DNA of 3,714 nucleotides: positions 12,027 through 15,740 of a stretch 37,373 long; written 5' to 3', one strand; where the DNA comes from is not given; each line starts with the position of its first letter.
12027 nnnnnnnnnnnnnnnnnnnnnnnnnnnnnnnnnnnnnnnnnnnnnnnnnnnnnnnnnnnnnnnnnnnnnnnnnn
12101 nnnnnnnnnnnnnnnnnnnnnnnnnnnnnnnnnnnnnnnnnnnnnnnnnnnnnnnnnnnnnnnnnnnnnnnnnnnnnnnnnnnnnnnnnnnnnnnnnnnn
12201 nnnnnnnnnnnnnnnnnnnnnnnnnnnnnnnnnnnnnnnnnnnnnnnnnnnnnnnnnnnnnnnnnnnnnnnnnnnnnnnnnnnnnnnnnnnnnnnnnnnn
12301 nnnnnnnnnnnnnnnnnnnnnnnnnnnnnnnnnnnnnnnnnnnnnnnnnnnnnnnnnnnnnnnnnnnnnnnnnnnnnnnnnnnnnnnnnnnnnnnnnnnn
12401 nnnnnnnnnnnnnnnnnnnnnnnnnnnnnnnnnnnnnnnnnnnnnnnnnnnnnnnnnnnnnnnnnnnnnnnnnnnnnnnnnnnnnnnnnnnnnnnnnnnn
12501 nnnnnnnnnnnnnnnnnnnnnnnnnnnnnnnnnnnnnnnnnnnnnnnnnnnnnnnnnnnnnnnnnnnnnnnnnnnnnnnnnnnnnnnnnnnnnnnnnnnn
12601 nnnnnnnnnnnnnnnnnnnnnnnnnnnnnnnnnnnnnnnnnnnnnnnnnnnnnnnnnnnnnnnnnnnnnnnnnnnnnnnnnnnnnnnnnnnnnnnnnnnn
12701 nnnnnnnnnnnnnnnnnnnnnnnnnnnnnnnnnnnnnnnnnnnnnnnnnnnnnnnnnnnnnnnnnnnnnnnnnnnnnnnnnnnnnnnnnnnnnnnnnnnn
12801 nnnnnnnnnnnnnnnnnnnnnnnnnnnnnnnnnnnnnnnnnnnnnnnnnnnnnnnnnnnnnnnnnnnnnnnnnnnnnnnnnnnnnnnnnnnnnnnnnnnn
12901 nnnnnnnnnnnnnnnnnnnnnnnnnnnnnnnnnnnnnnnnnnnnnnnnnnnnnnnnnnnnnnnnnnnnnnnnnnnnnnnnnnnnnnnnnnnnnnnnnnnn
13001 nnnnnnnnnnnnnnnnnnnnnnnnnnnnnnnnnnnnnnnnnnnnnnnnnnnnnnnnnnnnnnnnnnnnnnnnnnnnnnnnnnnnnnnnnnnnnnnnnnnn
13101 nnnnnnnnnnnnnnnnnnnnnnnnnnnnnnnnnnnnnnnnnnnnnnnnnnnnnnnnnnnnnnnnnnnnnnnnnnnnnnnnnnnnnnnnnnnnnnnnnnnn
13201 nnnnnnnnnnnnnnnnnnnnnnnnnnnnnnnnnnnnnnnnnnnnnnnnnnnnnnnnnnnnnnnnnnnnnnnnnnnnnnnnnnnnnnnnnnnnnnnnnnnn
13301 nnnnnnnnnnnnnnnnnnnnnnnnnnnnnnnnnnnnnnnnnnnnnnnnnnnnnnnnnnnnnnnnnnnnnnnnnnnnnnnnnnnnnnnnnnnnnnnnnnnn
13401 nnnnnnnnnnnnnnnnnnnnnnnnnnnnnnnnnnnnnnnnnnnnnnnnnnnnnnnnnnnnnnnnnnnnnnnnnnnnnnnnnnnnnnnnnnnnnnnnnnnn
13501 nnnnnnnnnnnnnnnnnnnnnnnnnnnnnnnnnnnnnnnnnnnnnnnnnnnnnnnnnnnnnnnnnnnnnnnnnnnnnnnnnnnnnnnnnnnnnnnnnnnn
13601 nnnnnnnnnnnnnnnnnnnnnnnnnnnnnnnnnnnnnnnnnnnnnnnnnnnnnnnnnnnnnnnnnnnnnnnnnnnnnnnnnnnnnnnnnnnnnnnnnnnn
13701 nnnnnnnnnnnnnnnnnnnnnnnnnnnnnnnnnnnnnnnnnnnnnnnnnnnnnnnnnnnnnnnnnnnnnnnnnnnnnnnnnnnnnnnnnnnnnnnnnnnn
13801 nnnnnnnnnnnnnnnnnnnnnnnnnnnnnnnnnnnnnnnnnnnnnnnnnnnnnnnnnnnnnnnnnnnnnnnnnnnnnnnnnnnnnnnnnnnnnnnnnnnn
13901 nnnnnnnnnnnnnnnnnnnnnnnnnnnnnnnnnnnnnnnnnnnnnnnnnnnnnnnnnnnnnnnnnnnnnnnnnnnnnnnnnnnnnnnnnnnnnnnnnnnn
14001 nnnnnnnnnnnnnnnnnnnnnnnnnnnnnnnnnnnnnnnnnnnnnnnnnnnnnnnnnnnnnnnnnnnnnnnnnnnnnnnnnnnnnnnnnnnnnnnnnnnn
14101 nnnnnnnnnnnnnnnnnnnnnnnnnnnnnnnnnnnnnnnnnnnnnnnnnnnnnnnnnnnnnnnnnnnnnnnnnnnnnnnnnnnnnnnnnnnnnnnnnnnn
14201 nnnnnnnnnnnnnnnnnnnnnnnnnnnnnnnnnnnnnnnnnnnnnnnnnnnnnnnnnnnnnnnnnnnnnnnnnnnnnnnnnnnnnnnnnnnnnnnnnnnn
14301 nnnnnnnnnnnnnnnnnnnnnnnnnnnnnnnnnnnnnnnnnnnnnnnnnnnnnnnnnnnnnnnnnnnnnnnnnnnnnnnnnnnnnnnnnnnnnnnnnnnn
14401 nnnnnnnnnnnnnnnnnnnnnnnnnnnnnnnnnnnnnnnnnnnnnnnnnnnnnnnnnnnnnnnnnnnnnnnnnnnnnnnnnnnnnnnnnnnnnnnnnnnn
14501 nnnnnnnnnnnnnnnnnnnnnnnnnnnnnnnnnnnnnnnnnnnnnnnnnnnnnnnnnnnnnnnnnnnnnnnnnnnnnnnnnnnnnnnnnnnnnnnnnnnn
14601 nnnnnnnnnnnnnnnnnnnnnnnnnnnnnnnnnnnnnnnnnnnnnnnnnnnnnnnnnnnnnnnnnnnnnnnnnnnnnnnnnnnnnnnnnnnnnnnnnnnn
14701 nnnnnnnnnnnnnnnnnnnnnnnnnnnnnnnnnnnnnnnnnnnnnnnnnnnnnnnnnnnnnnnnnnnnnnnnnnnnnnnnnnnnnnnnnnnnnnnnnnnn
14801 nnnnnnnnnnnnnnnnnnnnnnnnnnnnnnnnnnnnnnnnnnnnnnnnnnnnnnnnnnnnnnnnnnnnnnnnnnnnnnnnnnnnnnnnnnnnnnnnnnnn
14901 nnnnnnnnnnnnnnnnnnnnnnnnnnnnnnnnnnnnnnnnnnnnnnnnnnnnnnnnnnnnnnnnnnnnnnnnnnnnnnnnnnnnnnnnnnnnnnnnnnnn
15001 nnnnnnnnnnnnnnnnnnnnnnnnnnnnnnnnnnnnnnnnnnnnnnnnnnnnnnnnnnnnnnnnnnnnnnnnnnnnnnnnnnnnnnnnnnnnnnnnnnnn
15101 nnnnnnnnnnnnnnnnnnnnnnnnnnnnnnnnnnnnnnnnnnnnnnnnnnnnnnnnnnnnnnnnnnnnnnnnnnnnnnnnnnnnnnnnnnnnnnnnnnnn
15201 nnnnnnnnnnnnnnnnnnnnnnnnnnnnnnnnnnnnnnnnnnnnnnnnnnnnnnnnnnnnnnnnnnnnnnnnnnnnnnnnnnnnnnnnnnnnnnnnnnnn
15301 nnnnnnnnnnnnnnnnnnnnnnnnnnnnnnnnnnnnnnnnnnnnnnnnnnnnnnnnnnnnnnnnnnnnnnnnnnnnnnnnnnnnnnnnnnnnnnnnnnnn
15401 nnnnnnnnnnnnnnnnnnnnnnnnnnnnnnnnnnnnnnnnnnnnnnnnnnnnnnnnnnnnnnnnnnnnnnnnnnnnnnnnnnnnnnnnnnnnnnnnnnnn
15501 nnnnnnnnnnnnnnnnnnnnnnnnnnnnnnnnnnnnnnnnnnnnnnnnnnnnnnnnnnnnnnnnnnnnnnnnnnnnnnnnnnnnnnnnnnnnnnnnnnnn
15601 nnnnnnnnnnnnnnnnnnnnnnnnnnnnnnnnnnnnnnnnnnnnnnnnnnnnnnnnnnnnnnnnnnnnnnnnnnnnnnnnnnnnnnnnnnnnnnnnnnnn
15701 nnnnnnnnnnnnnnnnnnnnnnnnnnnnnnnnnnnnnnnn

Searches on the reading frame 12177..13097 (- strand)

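Call 39: search_protein_families(library=ncbifam, proteins=[window:12177-13097:-], max_evalue=0.00001)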
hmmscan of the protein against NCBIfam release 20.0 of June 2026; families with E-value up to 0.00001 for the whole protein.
window:12177-13097:- (306 aa): 3 families
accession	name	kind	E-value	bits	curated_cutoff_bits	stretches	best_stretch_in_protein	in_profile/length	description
TIGR00431.1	TruB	equivalog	4.3e-69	232.4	151.45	1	11-219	1-209/210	tRNA pseudouridine(55) synthase TruB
NF003280.0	PRK04270.1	equivalog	1.2e-42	145.9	242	1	7-263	26-254/323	RNA-guided pseudouridylation complex pseudouridine synthase subunit Cbf5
TIGR00425.1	CBF5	equivalog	3.7e-33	115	238.15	1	12-251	34-245/322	RNA-guided pseudouridylation complex pseudouridine synthase subunit Cbf5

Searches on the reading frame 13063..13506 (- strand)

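Call 39: search_protein_families(library=ncbifam, proteins=[window:13063-13506:-], max_evalue=0.00001)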
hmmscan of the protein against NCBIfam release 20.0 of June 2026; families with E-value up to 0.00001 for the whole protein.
window:13063-13506:- (147 aa): 8 families
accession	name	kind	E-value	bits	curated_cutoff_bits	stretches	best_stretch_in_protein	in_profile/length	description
NF010388.0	PRK13815.1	equivalog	3.8e-29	101.1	167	1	28-145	1-117/122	ribosome-binding factor A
TIGR00082.1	rbfA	equivalog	1.1e-28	100.1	51.15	1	29-139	4-113/115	30S ribosome-binding factor RbfA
NF010389.0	PRK13816.1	equivalog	1.3e-24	86.5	196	1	28-138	1-118/131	ribosome-binding factor A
NF001802.0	PRK00521.2-5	equivalog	4.3e-20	72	142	1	21-136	8-124/144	30S ribosome-binding factor RbfA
NF010391.0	PRK13818.1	equivalog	4.7e-19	68.8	206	1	28-144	1-117/121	ribosome-binding factor A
NF010390.0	PRK13817.1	equivalog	8.7e-18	64.9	236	1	28-135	1-106/119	ribosome-binding factor A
NF001799.0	PRK00521.2-2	equivalog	1.3e-07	31.8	151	1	28-132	8-114/120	30S ribosome-binding factor RbfA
NF001806.0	PRK00521.3-4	equivalog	2.1e-07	31.4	136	1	33-138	12-112/118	30S ribosome-binding factor RbfA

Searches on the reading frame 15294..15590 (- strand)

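Call 39: search_protein_families(library=ncbifam, proteins=[window:15294-15590:-], max_evalue=0.00001)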
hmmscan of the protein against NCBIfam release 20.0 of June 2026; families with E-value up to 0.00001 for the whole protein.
window:15294-15590:- (98 aa): 2 families
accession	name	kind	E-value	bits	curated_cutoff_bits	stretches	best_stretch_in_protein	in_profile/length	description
NF047356.1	RNA_bind_RnpM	equivalog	4.4e-26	90.8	80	1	14-92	2-80/82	RNase P modulator RnpM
NF006622.0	PRK09190.1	equivalog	6.9e-11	42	184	1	6-84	12-90/227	RNA-binding protein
